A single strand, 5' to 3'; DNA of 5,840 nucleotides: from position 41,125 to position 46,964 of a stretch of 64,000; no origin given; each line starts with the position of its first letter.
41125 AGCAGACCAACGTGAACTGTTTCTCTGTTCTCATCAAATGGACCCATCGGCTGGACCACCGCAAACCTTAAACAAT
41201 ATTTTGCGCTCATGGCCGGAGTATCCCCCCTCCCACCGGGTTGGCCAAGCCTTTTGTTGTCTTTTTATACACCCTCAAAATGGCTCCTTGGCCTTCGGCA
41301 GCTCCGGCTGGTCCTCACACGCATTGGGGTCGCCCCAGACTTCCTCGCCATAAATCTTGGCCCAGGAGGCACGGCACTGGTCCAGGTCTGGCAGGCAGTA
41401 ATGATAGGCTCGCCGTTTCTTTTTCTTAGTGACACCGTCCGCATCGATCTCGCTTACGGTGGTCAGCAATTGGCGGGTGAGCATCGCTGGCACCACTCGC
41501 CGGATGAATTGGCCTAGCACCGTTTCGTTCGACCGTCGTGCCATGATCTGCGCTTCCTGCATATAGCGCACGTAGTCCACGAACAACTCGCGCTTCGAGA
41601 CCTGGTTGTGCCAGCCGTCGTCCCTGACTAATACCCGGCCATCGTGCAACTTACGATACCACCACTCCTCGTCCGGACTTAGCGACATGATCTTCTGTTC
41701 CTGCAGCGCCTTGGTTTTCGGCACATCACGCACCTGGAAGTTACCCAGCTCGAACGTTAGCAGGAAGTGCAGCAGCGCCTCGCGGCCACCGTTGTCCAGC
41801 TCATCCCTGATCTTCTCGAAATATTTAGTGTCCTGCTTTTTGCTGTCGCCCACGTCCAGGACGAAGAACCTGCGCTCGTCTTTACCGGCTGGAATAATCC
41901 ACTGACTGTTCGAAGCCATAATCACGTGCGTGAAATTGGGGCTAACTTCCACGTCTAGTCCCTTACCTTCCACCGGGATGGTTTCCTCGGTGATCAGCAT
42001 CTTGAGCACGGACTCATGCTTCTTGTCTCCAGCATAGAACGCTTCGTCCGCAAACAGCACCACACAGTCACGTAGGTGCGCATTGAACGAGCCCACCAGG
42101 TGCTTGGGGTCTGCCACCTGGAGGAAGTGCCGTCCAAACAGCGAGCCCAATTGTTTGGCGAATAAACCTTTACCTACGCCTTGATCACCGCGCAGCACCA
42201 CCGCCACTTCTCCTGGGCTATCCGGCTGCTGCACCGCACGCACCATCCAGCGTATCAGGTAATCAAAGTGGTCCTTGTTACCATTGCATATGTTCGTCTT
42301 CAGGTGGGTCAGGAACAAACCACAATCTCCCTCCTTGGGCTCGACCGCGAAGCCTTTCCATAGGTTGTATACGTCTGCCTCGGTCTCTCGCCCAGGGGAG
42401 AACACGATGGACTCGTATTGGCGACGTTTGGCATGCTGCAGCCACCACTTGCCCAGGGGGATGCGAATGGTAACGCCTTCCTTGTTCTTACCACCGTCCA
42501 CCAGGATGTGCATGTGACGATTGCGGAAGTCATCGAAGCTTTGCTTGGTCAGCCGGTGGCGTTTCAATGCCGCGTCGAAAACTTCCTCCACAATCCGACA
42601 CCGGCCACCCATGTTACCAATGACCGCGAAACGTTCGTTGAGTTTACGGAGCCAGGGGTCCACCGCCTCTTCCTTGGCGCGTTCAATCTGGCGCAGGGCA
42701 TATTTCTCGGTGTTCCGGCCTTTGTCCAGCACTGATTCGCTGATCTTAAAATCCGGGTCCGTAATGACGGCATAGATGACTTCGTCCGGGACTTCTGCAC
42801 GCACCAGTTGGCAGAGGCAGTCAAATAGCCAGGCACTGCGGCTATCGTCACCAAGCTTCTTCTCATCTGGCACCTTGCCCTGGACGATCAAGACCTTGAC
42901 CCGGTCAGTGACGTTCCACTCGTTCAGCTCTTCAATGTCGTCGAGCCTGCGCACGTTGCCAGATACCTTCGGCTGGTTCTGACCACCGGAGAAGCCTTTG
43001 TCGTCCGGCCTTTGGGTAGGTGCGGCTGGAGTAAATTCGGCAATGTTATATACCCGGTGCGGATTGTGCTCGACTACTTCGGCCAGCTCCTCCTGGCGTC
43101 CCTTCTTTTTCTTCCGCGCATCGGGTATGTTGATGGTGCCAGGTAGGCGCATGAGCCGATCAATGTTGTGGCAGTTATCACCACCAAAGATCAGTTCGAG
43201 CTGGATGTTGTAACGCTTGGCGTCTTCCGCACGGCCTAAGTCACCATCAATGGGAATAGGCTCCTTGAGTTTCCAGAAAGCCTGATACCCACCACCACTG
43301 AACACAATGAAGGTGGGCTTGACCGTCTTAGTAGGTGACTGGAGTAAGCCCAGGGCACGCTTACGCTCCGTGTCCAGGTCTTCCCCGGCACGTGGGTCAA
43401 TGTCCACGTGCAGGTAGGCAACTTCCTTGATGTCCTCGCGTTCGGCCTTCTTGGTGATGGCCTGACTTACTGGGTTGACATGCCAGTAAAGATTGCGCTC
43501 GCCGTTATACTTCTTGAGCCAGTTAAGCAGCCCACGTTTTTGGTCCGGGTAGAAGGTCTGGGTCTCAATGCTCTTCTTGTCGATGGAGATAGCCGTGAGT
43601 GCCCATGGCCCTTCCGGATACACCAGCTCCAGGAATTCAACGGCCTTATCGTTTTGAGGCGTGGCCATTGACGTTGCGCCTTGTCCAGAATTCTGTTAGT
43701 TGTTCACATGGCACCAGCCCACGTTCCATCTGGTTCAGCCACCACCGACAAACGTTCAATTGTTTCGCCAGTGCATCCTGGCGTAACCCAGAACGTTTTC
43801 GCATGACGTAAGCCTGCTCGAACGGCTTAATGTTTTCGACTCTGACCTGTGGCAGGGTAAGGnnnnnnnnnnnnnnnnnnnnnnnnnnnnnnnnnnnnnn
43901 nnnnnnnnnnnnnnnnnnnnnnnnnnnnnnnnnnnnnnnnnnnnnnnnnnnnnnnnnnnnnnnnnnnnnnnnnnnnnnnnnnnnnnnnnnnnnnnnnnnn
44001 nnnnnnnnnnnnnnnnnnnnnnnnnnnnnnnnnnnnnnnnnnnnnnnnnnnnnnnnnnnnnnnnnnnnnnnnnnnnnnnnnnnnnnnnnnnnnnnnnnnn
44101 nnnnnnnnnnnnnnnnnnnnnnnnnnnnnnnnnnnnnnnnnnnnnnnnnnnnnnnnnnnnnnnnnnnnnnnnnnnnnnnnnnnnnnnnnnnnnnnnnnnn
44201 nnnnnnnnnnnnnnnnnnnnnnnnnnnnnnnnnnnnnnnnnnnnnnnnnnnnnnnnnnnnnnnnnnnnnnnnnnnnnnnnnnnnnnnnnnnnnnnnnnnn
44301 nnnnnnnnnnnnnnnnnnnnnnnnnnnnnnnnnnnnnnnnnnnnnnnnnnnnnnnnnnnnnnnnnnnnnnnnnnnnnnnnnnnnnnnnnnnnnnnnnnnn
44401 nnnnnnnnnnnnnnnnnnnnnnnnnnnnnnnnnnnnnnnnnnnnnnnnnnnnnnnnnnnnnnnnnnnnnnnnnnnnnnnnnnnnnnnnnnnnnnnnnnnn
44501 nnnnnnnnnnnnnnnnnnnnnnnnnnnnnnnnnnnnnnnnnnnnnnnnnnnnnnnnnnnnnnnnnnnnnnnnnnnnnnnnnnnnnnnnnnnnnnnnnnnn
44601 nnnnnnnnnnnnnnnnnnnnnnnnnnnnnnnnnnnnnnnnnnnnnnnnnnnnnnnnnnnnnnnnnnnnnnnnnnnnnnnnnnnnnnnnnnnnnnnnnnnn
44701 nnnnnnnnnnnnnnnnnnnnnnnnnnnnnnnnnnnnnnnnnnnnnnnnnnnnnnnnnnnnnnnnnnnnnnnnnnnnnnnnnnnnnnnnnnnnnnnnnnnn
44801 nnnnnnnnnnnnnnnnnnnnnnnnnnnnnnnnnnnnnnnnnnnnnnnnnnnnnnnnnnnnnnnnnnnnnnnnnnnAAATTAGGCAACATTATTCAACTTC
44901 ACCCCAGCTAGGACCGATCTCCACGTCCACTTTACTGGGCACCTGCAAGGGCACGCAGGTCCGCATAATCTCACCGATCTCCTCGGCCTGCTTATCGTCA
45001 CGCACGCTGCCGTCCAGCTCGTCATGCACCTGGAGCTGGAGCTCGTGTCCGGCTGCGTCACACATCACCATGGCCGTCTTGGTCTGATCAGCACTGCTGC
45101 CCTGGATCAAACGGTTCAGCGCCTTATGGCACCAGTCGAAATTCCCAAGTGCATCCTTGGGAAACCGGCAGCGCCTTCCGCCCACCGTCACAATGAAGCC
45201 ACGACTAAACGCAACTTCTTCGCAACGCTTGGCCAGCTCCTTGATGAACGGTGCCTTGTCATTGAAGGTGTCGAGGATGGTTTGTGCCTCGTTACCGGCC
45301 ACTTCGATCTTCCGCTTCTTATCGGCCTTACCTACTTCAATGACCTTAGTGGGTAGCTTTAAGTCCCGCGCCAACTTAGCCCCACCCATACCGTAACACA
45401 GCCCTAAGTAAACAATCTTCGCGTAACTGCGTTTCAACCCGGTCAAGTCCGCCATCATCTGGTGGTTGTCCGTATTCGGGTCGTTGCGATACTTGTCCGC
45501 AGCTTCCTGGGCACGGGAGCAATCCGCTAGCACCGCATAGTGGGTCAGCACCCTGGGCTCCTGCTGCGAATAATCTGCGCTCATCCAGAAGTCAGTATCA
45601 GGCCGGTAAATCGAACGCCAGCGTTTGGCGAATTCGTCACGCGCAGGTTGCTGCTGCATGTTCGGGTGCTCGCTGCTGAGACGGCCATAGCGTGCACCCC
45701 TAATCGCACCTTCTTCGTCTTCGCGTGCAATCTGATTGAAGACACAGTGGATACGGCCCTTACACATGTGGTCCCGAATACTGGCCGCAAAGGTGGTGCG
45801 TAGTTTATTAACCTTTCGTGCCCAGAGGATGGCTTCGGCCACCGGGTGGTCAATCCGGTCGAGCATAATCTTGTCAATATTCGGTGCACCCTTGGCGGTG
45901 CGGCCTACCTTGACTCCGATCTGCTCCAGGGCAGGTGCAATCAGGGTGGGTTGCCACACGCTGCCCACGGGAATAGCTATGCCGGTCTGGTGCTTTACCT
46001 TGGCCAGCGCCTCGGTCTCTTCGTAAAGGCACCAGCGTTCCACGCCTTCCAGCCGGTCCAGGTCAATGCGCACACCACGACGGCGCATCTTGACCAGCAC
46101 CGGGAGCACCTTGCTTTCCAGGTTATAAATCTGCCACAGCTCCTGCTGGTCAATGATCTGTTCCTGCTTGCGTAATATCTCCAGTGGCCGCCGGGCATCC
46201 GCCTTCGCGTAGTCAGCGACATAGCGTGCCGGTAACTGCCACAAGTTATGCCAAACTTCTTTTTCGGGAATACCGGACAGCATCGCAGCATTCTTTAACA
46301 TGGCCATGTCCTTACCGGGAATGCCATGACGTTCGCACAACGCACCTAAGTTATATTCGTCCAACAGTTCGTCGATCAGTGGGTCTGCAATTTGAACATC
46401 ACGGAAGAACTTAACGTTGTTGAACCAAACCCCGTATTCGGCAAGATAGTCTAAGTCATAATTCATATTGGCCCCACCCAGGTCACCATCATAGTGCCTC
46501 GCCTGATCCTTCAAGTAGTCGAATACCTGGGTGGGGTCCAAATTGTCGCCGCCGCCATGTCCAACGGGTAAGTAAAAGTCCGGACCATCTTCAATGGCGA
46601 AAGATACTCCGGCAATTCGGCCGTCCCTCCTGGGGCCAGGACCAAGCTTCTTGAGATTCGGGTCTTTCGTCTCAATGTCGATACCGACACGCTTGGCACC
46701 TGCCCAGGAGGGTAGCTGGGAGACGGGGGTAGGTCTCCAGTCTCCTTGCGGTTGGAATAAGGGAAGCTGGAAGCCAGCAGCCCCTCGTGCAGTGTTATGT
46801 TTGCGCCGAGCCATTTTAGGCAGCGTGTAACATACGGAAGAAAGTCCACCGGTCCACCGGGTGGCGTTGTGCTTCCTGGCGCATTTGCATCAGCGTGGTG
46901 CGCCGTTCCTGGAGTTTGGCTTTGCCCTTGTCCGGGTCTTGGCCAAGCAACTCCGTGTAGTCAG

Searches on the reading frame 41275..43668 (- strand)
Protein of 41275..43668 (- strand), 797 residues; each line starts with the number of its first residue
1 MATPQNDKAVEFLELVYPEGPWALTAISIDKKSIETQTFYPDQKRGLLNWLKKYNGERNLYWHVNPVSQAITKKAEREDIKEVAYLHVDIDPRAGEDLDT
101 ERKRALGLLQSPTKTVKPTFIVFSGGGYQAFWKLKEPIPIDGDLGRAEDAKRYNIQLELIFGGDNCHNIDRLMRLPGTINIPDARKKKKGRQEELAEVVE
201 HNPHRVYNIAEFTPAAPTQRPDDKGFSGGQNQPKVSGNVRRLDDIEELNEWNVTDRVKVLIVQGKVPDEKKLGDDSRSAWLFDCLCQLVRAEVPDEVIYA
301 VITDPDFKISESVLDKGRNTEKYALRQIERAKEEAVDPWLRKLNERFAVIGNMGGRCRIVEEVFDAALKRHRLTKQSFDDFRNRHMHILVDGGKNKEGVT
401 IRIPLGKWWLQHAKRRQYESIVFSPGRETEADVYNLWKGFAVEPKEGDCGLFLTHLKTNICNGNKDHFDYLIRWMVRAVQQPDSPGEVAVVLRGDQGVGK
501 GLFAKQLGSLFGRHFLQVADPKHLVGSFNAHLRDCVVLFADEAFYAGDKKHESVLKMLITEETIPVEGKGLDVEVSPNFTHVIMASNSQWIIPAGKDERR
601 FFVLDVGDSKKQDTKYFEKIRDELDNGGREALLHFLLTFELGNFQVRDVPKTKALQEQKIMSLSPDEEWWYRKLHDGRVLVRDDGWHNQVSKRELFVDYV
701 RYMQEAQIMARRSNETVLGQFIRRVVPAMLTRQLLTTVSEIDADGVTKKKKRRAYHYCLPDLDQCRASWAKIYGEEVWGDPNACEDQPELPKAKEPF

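Call 9: search_protein_families(library=pfam, proteins=[window:41275-43668:-])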
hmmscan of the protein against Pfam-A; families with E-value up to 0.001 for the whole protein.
window:41275-43668:- (797 aa): 3 families
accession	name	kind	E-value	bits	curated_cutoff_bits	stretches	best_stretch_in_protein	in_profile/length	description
PF19263.5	DUF5906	-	9e-20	71.9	27.6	1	492-600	1-114/114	Family of unknown function (DUF5906)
PF05272.17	VapE-like_dom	-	2.3e-06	27.6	25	1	467-624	28-184/217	Virulence-associated protein E-like domain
PF16793.10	RepB_primase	-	0.00031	21.1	24.3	1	97-195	70-159/186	RepB DNA-primase N-terminal domain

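Call 10: search_dna_similar(query=window:41275-43668:-, collection=phages, mode=protein, max_rows=25)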
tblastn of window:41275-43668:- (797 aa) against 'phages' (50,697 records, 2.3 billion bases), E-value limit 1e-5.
Records with a match: 305; places in all: 308; records where one place covers at least 80% of the query: 85.
Best place of each record, by identity: <60% 305.
By first word of the organism name: Pseudomonas 97; Vibrio 45; Xanthomonas 23; Achromobacter 22; Rhizobium 16; Stenotrophomonas 14; Bordetella 9; Roseobacter 6; Burkholderia 6; Brevundimonas 5; and 35 more.
By host as written in the record: - 39; Pseudomonas aeruginosa 35; Pseudomonas aeruginosa PAO1 23; Pseudomonas aeruginosa PA14 10; Achromobacter sp. 10; Pseudomonas sp. 9; Bordetella bronchiseptica ATCC 10580 9; Vibrio cholerae 2095 9; and 100 more.
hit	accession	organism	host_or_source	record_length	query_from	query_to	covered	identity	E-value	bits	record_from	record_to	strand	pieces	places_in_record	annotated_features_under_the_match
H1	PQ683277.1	phage Simon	raw sewage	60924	4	780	97%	56.2%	0e+0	903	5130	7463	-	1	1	record has no annotation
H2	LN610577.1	Pseudomonas phage vB_PaeS_PAO1_Ab18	Pseudomonas aeruginosa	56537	1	797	100%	54.1%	0e+0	860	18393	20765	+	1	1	ORF22: putative integrase | ORF21: putative repressor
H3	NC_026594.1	Pseudomonas phage vB_PaeS_PAO1_Ab18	Pseudomonas aeruginosa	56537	1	797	100%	54.1%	0e+0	860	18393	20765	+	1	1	ORF22: DNA primase | ORF21: putative repressor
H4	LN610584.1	Pseudomonas phage vB_PaeS_PAO1_Ab19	Pseudomonas aeruginosa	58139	1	797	100%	54.1%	0e+0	858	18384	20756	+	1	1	record has no annotation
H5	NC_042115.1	Pseudomonas phage vB_PaeS_PAO1_Ab19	Pseudomonas aeruginosa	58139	1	797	100%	54.1%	0e+0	858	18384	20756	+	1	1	DNA primase | hypothetical protein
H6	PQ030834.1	Pseudomonas phage phiW8-1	Pseudomonas aeruginosa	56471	1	797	100%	54.1%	0e+0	858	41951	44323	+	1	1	record has no annotation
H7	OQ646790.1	Pseudomonas phage PA_LZ03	Pseudomonas aeruginosa PA14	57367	1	797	100%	54.1%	0e+0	858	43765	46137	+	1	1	integrase | hypothetical protein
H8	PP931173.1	Pseudomonas phage PAKlein3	Pseudomonas aeruginosa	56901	1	797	100%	54.1%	0e+0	857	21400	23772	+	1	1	DNA primase | transcriptional repressor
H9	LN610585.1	Pseudomonas phage vB_PaeS_PAO1_Ab20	Pseudomonas aeruginosa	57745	1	797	100%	53.9%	0e+0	857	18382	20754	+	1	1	record has no annotation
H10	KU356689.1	Pseudomonas phage ZC01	Pseudomonas aeruginosa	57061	1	797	100%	53.8%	0e+0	853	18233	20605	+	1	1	hypothetical protein (x2)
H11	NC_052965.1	Pseudomonas phage ZC01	Pseudomonas aeruginosa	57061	1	797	100%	53.8%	0e+0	853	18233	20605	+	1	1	DNA primase | hypothetical protein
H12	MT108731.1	Pseudomonas phage Epa43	Pseudomonas sp.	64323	9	774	96%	55.9%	0e+0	866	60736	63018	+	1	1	hypothetical protein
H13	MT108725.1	Pseudomonas phage Epa5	Pseudomonas sp.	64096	9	774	96%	55.9%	0e+0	865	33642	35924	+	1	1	putative primase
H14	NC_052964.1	Pseudomonas phage Epa5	Pseudomonas sp.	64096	9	774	96%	55.9%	0e+0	865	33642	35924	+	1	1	DNA primase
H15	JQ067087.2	Pseudomonas phage PaMx11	Pseudomonas aeruginosa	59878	1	797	100%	53.7%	0e+0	852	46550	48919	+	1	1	putative primase | hypothetical protein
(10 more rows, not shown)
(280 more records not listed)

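Call 26: get_annotated_region(hit=H1, flank=20000)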
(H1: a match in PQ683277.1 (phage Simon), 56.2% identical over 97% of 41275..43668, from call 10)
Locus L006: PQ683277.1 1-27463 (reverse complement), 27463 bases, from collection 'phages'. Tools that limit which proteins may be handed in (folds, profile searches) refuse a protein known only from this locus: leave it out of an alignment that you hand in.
description: UNVERIFIED: Phage Simon, complete genome.
organism: phage Simon (NCBI taxid 3386310)
taxonomy: Viruses
host: -; source: raw sewage; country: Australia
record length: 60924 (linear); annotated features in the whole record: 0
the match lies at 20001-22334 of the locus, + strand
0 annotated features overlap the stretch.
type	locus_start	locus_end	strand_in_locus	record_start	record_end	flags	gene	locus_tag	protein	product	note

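Call 27: get_annotated_region(hit=H13, flank=20000)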
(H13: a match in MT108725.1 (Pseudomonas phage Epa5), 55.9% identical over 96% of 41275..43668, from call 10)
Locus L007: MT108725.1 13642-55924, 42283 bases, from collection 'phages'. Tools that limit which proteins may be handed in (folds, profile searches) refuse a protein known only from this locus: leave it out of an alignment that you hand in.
description: Pseudomonas phage Epa5, complete genome.
organism: Pseudomonas phage Epa5 (NCBI taxid 2719575)
taxonomy: Viruses; Duplodnaviria; Heunggongvirae; Uroviricota; Caudoviricetes; Mesyanzhinovviridae; Bradleyvirinae; Epaquintavirus; Epaquintavirus Epa5
host: Pseudomonas sp.; source: -; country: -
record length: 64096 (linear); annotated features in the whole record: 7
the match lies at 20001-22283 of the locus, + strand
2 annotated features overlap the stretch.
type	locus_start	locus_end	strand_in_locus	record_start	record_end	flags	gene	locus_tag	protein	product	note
CDS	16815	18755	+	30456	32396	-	-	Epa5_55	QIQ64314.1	putative DNA polymerase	-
CDS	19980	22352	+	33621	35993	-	-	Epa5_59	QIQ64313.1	putative primase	Similar in sequence and position to PaMx28_74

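Call 29: get_annotated_region(hit=H3, flank=20000)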
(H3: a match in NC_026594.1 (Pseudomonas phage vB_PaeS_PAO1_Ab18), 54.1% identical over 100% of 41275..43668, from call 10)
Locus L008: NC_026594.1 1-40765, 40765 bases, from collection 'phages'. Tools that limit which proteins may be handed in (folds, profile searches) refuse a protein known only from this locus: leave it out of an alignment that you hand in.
description: Pseudomonas phage vB_PaeS_PAO1_Ab18, complete genome.
organism: Pseudomonas phage vB_PaeS_PAO1_Ab18 (NCBI taxid 1548905)
taxonomy: Viruses; Duplodnaviria; Heunggongvirae; Uroviricota; Caudoviricetes; Mesyanzhinovviridae; Bradleyvirinae; Abidjanvirus; Pseudomonas virus Ab18
host: Pseudomonas aeruginosa; source: sewage water sample; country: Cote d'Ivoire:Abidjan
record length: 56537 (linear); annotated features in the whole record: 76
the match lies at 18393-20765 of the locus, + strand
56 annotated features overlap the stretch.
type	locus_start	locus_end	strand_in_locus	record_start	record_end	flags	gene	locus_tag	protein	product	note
CDS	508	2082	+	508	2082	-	ORF01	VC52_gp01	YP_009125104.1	putative DNA helicase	-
CDS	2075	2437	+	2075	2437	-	ORF02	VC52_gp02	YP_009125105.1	hypothetical protein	-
CDS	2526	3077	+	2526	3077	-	ORF03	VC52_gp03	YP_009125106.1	hypothetical protein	-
CDS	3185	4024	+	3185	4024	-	ORF04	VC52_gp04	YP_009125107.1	hypothetical protein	-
CDS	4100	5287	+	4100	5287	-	ORF05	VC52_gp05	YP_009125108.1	Dda-like helicase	-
CDS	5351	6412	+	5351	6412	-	ORF06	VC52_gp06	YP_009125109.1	ribonucleotide reductase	-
CDS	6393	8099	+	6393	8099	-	ORF07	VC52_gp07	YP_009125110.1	ribonucleotide reductase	-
CDS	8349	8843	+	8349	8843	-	ORF08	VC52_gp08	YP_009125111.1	hypothetical protein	-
CDS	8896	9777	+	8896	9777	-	ORF09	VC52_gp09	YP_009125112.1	hypothetical protein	-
CDS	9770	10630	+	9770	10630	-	ORF10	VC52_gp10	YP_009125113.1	hypothetical protein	-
CDS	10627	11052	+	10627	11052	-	ORF11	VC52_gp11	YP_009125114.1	acetyltransferase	-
CDS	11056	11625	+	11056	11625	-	ORF12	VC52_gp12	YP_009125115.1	terminase small subunit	-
CDS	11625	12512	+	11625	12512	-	ORF13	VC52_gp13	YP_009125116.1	hypothetical protein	-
CDS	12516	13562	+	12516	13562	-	ORF14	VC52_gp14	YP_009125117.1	thymidylate synthase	-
CDS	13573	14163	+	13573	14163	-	ORF15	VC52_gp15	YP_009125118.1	hypothetical protein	-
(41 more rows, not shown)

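Call 30: find_related_loci(query=window:41275-43668:-, collection=viral_contigs, flank=10000)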
Query window:41275-43668:- (797 aa) in viral_contigs; peptide patterns used: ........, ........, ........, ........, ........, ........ (x = any residue, [..] = any of these).
24 stretches matched a pattern; 21 encode a relative of the query (tblastn E <= 1e-3); 21 distinct loci.
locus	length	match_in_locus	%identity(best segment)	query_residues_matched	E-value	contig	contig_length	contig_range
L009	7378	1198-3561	59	4-796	0e+0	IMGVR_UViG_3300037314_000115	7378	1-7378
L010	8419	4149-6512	59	4-796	0e+0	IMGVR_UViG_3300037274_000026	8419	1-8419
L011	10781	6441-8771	58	4-778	0e+0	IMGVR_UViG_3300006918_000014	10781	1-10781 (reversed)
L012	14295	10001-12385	54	5-797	0e+0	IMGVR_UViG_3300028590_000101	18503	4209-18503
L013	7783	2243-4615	53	9-797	0e+0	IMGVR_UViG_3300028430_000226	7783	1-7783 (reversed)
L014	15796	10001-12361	53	8-791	0e+0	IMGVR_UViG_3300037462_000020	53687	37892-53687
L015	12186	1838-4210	54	9-797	0e+0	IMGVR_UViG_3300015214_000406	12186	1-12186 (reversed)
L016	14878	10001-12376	53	6-797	0e+0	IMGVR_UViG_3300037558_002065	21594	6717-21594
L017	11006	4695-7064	53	9-797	0e+0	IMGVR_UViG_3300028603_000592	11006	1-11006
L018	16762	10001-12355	52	3-774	0e+0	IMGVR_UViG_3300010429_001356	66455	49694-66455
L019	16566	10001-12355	52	3-774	0e+0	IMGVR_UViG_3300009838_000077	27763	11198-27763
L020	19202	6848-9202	52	3-774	0e+0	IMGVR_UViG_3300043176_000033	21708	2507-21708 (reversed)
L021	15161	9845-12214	52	5-791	0e+0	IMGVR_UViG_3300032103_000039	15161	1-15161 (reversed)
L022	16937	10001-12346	51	8-781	0e+0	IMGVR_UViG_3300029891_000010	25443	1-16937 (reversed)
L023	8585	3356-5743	48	5-797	0e+0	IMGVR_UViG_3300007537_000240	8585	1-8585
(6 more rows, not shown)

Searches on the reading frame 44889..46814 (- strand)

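Call 9: search_protein_families(library=pfam, proteins=[window:44889-46814:-])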
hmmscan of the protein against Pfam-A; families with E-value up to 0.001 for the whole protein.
window:44889-46814:- (641 aa): 1 family
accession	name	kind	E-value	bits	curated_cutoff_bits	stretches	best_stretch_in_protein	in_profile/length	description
PF00476.26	DNA_pol_A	-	4.6e-50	171.1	34.3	1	298-639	45-381/381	DNA polymerase family A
